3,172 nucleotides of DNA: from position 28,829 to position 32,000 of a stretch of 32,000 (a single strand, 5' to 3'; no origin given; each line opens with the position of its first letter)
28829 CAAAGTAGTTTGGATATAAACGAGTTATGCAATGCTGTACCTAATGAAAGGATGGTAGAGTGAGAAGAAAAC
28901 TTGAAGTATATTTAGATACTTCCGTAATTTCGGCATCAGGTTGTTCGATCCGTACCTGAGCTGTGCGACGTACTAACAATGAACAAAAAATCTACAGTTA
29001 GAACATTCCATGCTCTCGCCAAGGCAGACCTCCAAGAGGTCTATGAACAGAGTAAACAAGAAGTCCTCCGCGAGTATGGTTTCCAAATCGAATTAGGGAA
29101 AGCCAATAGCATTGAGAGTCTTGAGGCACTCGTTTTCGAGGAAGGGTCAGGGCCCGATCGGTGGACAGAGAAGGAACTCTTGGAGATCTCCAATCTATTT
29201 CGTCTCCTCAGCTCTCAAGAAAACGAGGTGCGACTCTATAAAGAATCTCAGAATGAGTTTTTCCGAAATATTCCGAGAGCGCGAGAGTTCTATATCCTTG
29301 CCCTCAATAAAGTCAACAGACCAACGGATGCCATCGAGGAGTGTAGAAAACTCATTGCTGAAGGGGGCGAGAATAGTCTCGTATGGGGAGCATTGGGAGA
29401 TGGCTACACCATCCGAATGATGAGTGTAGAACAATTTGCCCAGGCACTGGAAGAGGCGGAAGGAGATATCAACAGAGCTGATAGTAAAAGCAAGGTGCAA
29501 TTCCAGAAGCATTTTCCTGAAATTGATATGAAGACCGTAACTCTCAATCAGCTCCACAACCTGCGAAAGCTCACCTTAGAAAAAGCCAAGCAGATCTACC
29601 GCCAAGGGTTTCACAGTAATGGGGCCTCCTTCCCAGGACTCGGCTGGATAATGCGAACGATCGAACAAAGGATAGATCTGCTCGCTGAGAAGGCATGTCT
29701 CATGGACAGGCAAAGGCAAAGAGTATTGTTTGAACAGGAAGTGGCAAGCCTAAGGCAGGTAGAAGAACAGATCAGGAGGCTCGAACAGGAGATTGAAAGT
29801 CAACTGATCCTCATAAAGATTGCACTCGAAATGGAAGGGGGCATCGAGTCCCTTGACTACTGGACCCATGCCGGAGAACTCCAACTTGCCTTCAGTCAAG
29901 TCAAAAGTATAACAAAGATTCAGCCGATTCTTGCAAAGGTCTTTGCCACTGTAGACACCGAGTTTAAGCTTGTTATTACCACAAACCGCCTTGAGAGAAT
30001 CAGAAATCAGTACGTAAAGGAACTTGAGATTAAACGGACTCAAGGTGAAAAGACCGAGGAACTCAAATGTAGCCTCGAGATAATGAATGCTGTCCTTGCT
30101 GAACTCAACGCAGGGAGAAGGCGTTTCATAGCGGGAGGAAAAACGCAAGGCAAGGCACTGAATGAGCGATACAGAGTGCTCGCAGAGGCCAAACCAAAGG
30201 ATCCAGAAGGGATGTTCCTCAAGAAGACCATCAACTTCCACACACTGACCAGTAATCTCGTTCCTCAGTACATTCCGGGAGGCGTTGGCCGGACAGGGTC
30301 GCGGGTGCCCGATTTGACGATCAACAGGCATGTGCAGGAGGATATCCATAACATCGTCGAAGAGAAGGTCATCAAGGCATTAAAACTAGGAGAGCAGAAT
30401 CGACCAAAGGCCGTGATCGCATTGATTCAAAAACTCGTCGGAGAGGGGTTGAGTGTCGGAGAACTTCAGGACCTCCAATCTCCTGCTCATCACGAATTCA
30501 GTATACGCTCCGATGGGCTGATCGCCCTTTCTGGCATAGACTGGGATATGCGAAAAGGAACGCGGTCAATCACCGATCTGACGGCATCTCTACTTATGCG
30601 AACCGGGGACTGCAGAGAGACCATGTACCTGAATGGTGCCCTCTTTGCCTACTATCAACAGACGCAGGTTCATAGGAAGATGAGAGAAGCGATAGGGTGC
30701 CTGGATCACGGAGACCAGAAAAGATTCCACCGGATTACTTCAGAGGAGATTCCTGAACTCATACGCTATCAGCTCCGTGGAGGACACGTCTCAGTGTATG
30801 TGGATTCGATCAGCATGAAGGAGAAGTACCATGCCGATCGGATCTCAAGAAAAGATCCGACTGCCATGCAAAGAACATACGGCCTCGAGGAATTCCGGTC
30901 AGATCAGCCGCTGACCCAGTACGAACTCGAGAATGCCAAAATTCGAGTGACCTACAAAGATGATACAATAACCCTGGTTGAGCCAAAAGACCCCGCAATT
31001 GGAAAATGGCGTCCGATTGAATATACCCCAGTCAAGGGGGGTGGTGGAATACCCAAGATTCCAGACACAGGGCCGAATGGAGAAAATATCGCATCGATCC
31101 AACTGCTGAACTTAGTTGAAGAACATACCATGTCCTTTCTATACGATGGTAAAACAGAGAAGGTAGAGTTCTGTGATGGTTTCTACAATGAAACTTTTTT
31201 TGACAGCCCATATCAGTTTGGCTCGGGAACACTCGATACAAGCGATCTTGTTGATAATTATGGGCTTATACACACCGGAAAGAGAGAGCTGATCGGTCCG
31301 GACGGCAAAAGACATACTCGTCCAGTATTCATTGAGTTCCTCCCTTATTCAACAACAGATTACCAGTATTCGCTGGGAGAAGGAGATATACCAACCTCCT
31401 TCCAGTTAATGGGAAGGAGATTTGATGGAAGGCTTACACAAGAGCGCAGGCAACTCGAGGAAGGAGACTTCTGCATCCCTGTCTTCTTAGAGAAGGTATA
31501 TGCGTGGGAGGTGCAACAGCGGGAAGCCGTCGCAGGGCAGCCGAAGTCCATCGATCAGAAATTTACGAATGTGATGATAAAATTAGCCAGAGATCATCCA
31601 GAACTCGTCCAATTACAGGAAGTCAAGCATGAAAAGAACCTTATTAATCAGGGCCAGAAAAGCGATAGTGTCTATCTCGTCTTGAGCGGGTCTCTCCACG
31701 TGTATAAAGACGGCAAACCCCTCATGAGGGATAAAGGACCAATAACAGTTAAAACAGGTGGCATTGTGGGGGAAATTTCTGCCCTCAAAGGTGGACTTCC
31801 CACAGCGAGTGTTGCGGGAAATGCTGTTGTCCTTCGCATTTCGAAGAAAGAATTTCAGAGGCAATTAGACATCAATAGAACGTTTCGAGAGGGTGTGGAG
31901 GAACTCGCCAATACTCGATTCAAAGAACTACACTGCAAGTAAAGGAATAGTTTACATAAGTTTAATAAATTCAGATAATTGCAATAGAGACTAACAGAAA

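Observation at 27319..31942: Candidate undescribed system: co-oriented make/break/sense cyclic-nucleotide cluster ending in a 987-aa cNMP-binding protein of unknown architecture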

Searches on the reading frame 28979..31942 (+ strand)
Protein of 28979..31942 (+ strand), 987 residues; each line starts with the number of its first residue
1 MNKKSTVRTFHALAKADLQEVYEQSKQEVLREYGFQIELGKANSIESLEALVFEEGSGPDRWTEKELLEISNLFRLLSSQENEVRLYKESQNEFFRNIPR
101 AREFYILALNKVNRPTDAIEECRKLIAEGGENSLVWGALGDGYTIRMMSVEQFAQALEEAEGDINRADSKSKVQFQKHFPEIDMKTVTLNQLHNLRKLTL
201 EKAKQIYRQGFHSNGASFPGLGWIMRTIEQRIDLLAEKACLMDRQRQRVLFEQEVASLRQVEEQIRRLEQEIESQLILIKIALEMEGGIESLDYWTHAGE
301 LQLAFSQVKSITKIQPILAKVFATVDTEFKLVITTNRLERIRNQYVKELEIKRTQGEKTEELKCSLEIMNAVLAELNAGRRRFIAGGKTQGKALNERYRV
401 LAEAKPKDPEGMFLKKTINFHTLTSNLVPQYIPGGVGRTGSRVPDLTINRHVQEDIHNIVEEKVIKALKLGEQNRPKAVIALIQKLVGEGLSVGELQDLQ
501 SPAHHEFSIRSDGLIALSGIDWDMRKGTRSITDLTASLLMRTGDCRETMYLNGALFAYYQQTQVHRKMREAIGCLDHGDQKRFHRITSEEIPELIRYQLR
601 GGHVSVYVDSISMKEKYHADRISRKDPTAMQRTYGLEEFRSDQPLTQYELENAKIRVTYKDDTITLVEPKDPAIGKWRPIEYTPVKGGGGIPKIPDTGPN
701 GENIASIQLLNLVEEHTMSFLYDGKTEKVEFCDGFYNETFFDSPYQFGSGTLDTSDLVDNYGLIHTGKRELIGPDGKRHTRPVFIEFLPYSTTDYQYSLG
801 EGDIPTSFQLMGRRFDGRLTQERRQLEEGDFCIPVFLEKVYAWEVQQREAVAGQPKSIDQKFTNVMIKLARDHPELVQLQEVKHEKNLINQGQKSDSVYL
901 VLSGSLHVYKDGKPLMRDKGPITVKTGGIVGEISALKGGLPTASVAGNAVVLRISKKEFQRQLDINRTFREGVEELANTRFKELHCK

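Call 3: search_protein_families(library=pfam, proteins=[window:28979-31942:+], max_evalue=1)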
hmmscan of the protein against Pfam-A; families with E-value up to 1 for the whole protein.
window:28979-31942:+ (987 aa): 6 families
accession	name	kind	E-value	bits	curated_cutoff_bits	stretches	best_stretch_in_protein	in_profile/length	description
PF00027.35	cNMP_binding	-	1.2e-08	35.2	27.5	1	881-964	3-87/89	Cyclic nucleotide-binding domain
PF20308.4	TPR-S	-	9e-05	23.4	27.6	1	87-160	9-78/102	Tetratricopeptide Repeats-Sensor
PF24767.1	UBA_At5g58720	-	0.093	13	27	1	149-167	18-36/44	At5g58720 UBA-like domain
PF13428.12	TPR_14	-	0.14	13.3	23.5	1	99-141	1-43/44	Tetratricopeptide repeat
PF18208.6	NES_C_h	-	0.43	11.3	26.6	1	117-201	24-105/109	Nicking enzyme C-terminal middle helical domain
PF18052.6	Rx_N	-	0.7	10.5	27.7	0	250-284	12-46/93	Rx N-terminal domain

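Call 4: search_protein_families(library=ncbifam, proteins=[window:28979-31942:+], max_evalue=1)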
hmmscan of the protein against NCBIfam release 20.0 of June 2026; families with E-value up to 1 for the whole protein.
window:28979-31942:+ (987 aa): 4 families
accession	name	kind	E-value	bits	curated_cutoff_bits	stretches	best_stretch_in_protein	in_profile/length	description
TIGR03896.1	cyc_nuc_ocin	subfamily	4.7e-05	22.9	161.05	1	880-963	11-99/317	bacteriocin-type transport-associated protein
NF058543.1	ActPatMycb56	equivalog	0.003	16.5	460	1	881-948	23-88/317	acetyltransferase Pat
NF033542.1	transpos_IS110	equivalog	0.013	14.6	140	1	183-277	135-212/343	IS110 family RNA-guided transposase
NF041163.2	encap_f2b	equivalog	0.024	13.8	400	1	877-979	95-199/450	family 2B encapsulin nanocompartment shell protein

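Call 5: search_protein_families(library=padloc, proteins=[window:28979-31942:+], max_evalue=1)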
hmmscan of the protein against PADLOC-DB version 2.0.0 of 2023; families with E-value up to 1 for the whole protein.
window:28979-31942:+ (987 aa): 5 families
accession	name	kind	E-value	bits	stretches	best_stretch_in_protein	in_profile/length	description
PDLC02371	PycTIR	-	3e-09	34.6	1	868-981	28-138/288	-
PDLC00731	Effector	-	5.1e-09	33.5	1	860-964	23-124/306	TIR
PDLC00732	Effector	-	1.1e-07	29.1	1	859-961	18-117/301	TIR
PDLC00730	Effector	-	1.6e-05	22.3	1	879-980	58-157/299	TIR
PDLC00734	PycC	-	0.00025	18.3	1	875-957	32-107/374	Pycsar cyclase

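Call 7: find_homologous_proteins(query=window:28979-31942:+)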
Query window:28979-31942:+ (987 aa): 94 proteins with E <= 0.001 among 8000 candidates.
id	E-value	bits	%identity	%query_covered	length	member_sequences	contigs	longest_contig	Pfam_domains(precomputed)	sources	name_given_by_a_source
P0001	0.0e+0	1974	95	93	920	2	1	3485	PF00027.36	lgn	-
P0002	0.0e+0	1875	85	100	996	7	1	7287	PF00027.36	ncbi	-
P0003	0.0e+0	1859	85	100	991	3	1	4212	PF00027.36,PF20308.5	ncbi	-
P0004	0.0e+0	1852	84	100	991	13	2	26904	PF00027.36,PF20308.5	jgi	-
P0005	0.0e+0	1811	82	100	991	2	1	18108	PF00027.36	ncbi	ncbi:cyclic nucleotide-binding domain-containing protein [Chloroflexota bacterium]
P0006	0.0e+0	1768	81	99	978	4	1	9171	PF00027.36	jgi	jgi:hypothetical protein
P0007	0.0e+0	1757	80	100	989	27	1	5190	PF00027.36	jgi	jgi:hypothetical protein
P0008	0.0e+0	1751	79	100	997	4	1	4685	PF00027.36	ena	-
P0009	0.0e+0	1735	78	100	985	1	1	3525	PF00027.36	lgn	-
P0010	0.0e+0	1734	78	100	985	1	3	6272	PF00027.36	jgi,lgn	-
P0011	0.0e+0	1732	78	100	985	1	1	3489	PF00027.36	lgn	-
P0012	0.0e+0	1732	78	100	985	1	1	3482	PF00027.36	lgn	-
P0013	0.0e+0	1729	78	100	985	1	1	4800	PF00027.36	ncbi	-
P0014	0.0e+0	1726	78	100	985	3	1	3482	PF00027.36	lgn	-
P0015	0.0e+0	1724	78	100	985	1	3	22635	PF00027.36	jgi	jgi:hypothetical protein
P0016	0.0e+0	1664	76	99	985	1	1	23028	PF00027.36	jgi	-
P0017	0.0e+0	1628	74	99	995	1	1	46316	PF00027.36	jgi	jgi:hypothetical protein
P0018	0.0e+0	1513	69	100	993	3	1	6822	PF00027.36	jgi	jgi:hypothetical protein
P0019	0.0e+0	1512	69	100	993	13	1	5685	PF00027.36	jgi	jgi:hypothetical protein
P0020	0.0e+0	1419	64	100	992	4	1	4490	PF00027.36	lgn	-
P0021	0.0e+0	1310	80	75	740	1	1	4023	PF20308.5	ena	-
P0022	0.0e+0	1309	60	100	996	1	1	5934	PF00027.36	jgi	jgi:CRP-like cAMP-binding protein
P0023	0.0e+0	1295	59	100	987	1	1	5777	PF00027.36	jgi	jgi:hypothetical protein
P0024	0.0e+0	1279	77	74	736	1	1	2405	PF00027.36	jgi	jgi:hypothetical protein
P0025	0.0e+0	1260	58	100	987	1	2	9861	PF00027.36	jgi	jgi:hypothetical protein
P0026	0.0e+0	1236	57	99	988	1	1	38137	PF00027.36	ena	-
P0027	0.0e+0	1229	56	99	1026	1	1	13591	PF00027.36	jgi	-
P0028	0.0e+0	1225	56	99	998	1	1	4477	PF00027.36,PF20308.5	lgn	-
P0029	0.0e+0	1222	57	99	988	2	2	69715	PF00027.36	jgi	jgi:hypothetical protein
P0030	0.0e+0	1217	56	99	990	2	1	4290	PF00027.36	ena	-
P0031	0.0e+0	1197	55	99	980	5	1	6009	PF00027.36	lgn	-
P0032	0.0e+0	1192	56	99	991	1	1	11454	PF00027.36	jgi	-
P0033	0.0e+0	1192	56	99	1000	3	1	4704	PF00027.36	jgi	-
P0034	0.0e+0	1190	55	99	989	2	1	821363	PF00027.36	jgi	jgi:hypothetical protein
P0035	0.0e+0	1171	55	99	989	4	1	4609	PF00027.36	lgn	-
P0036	0.0e+0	1169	54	99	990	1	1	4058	PF00027.36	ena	-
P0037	0.0e+0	1165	55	99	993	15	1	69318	PF00027.36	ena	-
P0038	0.0e+0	1162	55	99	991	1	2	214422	PF00027.36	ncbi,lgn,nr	ncbi:MAG: cyclic nucleotide-binding domain-containing protein [Deltaproteobacteria bacterium]|nr:cyc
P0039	0.0e+0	1156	54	99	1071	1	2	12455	PF00027.36,PF20308.5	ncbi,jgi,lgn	-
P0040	0.0e+0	1146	54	99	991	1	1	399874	PF00027.36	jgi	-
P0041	0.0e+0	1136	53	99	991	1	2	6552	PF00027.36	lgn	-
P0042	0.0e+0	1133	54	99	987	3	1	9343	PF00027.36,PF20308.5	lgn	-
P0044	0.0e+0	1085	52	99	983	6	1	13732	PF00027.36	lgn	-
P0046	0.0e+0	1065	50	100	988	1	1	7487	PF00027.36,PF20308.5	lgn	-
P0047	0.0e+0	1061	51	99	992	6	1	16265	PF00027.36,PF20308.5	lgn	-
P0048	0.0e+0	1061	51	99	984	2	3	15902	PF00027.36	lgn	-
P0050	0.0e+0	1057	51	99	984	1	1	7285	PF00027.36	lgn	-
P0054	0.0e+0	1037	50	99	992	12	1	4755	PF00027.36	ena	-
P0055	0.0e+0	1036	49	99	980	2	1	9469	PF00027.36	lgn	-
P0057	0.0e+0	1026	49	99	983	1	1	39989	PF00027.36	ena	-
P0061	0.0e+0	1012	49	99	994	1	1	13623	PF00027.36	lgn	-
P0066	3.1e-293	993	48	99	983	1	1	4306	PF00027.36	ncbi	-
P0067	1.0e-290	985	47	99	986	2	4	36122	PF00027.36,PF20308.5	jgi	jgi:hypothetical protein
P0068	1.8e-290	984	47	99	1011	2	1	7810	PF00027.36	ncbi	-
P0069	5.2e-288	976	47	99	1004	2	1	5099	PF00027.36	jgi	jgi:hypothetical protein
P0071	1.9e-286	971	49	98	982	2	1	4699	PF00027.36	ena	-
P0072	1.6e-285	968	48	99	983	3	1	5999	PF00027.36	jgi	-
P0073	8.3e-284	962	47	99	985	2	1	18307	PF00027.36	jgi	jgi:Cyclic nucleotide-binding domain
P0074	1.2e-282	958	47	99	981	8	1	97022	PF00027.36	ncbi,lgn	-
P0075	9.9e-282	955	47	99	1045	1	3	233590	PF13240.12,PF12773.14,PF00027.36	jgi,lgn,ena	-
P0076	9.6e-280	949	48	99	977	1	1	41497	PF00027.36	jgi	-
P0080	1.3e-269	915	48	99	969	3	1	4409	PF00027.36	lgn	-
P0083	2.3e-267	908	45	99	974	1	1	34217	PF00027.36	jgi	jgi:hypothetical protein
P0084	4.9e-262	890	47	71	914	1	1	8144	PF00027.36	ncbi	-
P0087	6.2e-256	870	45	99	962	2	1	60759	PF00027.36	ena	-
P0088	4.5e-253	861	44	99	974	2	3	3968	PF00027.36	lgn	-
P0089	2.2e-247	842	44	99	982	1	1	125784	PF00027.36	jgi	-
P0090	2.5e-244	832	44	99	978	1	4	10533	PF00027.36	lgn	-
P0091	2.8e-227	775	42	99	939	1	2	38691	PF00027.36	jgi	-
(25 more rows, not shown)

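Call 8: search_solved_structures(query=window:28979-31942:+, max_evalue=1)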
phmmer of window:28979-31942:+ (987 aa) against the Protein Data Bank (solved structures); distinct sequences matched with E-value up to 1: 4.
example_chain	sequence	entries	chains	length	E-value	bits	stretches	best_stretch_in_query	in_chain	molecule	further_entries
5d1i_A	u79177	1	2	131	0.022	15.9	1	884-964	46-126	Cyclic nucleotide-binding protein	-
8jsk_A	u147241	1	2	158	0.029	15.5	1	862-977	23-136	PycTIR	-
8jsj_A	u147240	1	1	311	0.057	14.5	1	878-957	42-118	PycTIR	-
3gyd_A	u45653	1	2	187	0.75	10.9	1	882-944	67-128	Cyclic nucleotide-binding domain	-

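Call 9: find_encoding_contigs(protein=P0038, flank=10000, max_places=2)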
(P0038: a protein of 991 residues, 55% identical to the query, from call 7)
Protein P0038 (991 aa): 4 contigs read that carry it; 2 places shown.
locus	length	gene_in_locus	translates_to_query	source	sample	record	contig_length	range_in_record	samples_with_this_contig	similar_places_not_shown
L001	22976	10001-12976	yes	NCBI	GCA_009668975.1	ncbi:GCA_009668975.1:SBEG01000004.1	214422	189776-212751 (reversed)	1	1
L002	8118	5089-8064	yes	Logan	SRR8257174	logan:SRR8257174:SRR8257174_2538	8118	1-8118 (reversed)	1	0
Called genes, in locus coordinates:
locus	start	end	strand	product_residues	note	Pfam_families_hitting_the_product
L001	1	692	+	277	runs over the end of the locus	PF00528:BPD_transp_1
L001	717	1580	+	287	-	PF00528:BPD_transp_1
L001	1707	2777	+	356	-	PF02463:SMC_N (weak), PF00005:ABC_tran, PF13304:AAA_21 (faint), PF17850:CysA_C_terminal, PF12857:TOBE_3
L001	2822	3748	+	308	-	PF00291:PALP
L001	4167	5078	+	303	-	-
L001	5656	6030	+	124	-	-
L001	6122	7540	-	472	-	PF01053:Cys_Met_Meta_PP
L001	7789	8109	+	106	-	-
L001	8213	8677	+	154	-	PF09835:DUF2062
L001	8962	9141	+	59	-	-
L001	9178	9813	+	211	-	PF14346:DUF4398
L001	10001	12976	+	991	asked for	PF00027:cNMP_binding (weak)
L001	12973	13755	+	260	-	PF02540:NAD_synthase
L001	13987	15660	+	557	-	PF01565:FAD_binding_4, PF02913:FAD-oxidase_C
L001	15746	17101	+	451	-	-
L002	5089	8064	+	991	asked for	PF00027:cNMP_binding (weak)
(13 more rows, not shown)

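Call 10: find_encoding_contigs(protein=P0004, flank=10000, max_places=2)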
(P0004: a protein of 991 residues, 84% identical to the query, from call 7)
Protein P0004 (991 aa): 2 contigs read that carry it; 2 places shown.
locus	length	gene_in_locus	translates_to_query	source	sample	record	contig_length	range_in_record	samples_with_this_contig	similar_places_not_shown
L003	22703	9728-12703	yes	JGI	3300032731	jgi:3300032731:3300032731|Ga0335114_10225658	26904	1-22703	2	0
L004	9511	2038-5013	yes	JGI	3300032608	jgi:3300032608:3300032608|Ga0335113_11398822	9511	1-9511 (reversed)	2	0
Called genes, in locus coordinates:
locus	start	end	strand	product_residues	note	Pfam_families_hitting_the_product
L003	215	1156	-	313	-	PF02653:BPD_transp_2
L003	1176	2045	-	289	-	PF02653:BPD_transp_2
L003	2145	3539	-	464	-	-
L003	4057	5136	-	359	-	PF02126:PTE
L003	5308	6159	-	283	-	PF02548:Pantoate_transf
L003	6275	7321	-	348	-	PF02423:OCD_Mu_crystall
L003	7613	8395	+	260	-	PF00106:adh_short, PF08659:KR, PF13561:adh_short_C2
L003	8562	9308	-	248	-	PF03308:MeaB, PF13191:AAA_16 (faint), PF00009:GTP_EFTU (faint), PF13555:AAA_29 (faint), PF02492:cobW, PF03266:NTPase_1 (weak)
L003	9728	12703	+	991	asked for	PF20308:TPR-S (faint), PF00027:cNMP_binding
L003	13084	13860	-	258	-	PF12706:Lactamase_B_2, PF00753:Lactamase_B (weak)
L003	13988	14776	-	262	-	-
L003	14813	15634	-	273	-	-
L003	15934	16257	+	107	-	-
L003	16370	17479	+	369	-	PF01980:TrmO_N, PF00730:HhH-GPD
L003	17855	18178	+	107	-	PF05015:HigB-like_toxin (weak)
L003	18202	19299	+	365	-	PF01381:HTH_3, PF06114:Peptidase_M78 (weak)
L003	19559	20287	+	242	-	PF02540:NAD_synthase, PF03054:tRNA_Me_trans (faint)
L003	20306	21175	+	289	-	PF02645:DegV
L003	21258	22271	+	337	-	PF00154:RecA_N, PF06745:ATPase (weak), PF08423:Rad51, PF21096:RecA_C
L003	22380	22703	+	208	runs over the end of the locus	PF27462:RecX_N, PF21981:RecX_HTH3 (faint), PF21982:RecX_HTH1, PF02631:RecX_HTH2 (weak)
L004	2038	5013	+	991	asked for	PF20308:TPR-S (faint), PF00027:cNMP_binding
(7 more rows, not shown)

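Call 14: find_related_loci(query=A1, collection=genome_contigs, flank=10000)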
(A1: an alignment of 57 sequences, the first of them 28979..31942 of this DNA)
Query A1 (987 aa) in genome_contigs; peptide patterns used: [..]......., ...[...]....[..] (x = any residue, [..] = any of these).
41 stretches matched a pattern; 22 encode a relative of the query (tblastn E <= 1e-3); 19 distinct loci.
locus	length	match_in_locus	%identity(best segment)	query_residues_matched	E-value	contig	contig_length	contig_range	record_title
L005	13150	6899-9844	84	1-983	0e+0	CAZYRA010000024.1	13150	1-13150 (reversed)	MAG TPA_asm: uncultured Dehalococcoidales bacterium isolate binchicken_co9_185 genome assembly, contig: NODE_1922_length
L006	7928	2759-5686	55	5-982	0e+0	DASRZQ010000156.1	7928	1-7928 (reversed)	MAG TPA_asm: Geobacteraceae bacterium isolate SMAG_U14672 k141_4248272, whole genome shotgun sequence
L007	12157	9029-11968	54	1-982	0e+0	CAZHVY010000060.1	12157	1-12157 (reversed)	MAG TPA_asm: uncultured Geobacter sp. isolate binchicken_co20_405 genome assembly, contig: NODE_9652_length_12157_cov_42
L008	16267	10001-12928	52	1-982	0e+0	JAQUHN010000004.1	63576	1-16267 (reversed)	MAG: Geobacteraceae bacterium isolate STCSWMC_38 NODE_795_length_63576_cov_3.593453_ST_CSWMC, whole genome shotgun seque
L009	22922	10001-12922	55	1-976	0e+0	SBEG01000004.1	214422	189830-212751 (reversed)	MAG: Deltaproteobacteria bacterium isolate 311FN.001 NODE_6_length_214422_cov_48.2358_ID_3877397, whole genome shotgun s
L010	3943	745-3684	50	1-982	0e+0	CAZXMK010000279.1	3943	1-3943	MAG TPA_asm: uncultured Syntrophaceae bacterium isolate SRP278314_co2_182 genome assembly, contig: NODE_35325_length_394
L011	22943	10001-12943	49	1-980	0e+0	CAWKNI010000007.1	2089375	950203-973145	MAG: uncultured delta proteobacterium isolate MFD01231.bin.1.87 genome assembly, contig: contig_69, whole genome shotgun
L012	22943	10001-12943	50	1-980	0e+0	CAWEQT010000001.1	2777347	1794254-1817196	MAG: uncultured delta proteobacterium isolate MFD01828.bin.1.70 genome assembly, contig: contig_19051, whole genome shot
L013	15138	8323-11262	49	1-980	0e+0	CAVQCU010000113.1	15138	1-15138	MAG: uncultured delta proteobacterium isolate MFD02138.bin.2.50 genome assembly, contig: contig_14300, whole genome shot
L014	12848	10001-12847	50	1-951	0e+0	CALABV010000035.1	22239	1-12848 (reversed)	MAG TPA_asm: uncultured Geobacter sp. isolate SRR3330211_bin.149_CONCOCT_v1.1_MAG genome assembly, contig: ERZ724082.176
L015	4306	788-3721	48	5-982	0e+0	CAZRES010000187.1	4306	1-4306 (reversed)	MAG TPA_asm: uncultured Desulfobacteraceae bacterium isolate SRP332253_co2_39 genome assembly, contig: NODE_23111_length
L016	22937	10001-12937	47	1-981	0e+0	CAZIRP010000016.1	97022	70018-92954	MAG TPA_asm: uncultured Caldilineaceae bacterium isolate SRP329715_co2_299 genome assembly, contig: NODE_463_length_9702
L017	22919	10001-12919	45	1-982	0e+0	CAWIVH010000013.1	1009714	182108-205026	MAG: uncultured Acidobacteriota bacterium isolate MFD02979.bin.1.204 genome assembly, contig: contig_32051, whole genome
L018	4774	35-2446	48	177-980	0e+0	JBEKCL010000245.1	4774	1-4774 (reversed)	MAG: Dehalococcoidia bacterium isolate SPRUCE 159 SPRUCE_159_245, whole genome shotgun sequence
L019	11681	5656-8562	47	6-978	0e+0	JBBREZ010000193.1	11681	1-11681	MAG: Caldilineales bacterium isolate Co_metawrap_2541 Cmw_2541_k141_8897596_length_11681_cov_7.9515, whole genome shotgu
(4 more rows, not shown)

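Call 20: find_encoding_contigs(protein=window:28979-31942:+, flank=10000, max_places=3)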
Protein window:28979-31942:+ (987 aa): 4 contigs read that carry it; 2 places shown.
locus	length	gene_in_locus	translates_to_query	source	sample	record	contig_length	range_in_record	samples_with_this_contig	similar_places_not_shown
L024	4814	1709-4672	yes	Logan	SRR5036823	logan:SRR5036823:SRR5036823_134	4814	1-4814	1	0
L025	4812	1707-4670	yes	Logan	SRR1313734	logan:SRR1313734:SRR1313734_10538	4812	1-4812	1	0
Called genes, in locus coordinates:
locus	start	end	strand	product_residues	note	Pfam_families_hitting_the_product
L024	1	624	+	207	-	?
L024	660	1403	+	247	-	PF00753:Lactamase_B, PF23023:Anti-Pycsar_Apyc1, PF12706:Lactamase_B_2, PF02112:PDEase_II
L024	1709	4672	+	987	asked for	PF00027:cNMP_binding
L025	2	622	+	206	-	?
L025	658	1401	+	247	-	PF00753:Lactamase_B, PF23023:Anti-Pycsar_Apyc1, PF12706:Lactamase_B_2, PF02112:PDEase_II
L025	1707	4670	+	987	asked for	PF00027:cNMP_binding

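Call 21: find_encoding_contigs(protein=window:28979-31942:+, flank=10000, max_places=10)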
Protein window:28979-31942:+ (987 aa): 4 contigs read that carry it; 2 places shown.
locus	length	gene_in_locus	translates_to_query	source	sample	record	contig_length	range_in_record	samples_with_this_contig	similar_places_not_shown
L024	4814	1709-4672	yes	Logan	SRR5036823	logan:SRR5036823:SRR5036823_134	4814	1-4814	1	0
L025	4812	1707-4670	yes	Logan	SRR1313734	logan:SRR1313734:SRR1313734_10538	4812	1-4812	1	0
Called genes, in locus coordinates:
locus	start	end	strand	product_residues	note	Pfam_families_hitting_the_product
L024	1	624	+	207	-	?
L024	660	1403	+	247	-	PF00753:Lactamase_B, PF23023:Anti-Pycsar_Apyc1, PF12706:Lactamase_B_2, PF02112:PDEase_II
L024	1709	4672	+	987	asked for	PF00027:cNMP_binding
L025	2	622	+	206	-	?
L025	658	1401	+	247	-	PF00753:Lactamase_B, PF23023:Anti-Pycsar_Apyc1, PF12706:Lactamase_B_2, PF02112:PDEase_II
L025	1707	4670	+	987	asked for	PF00027:cNMP_binding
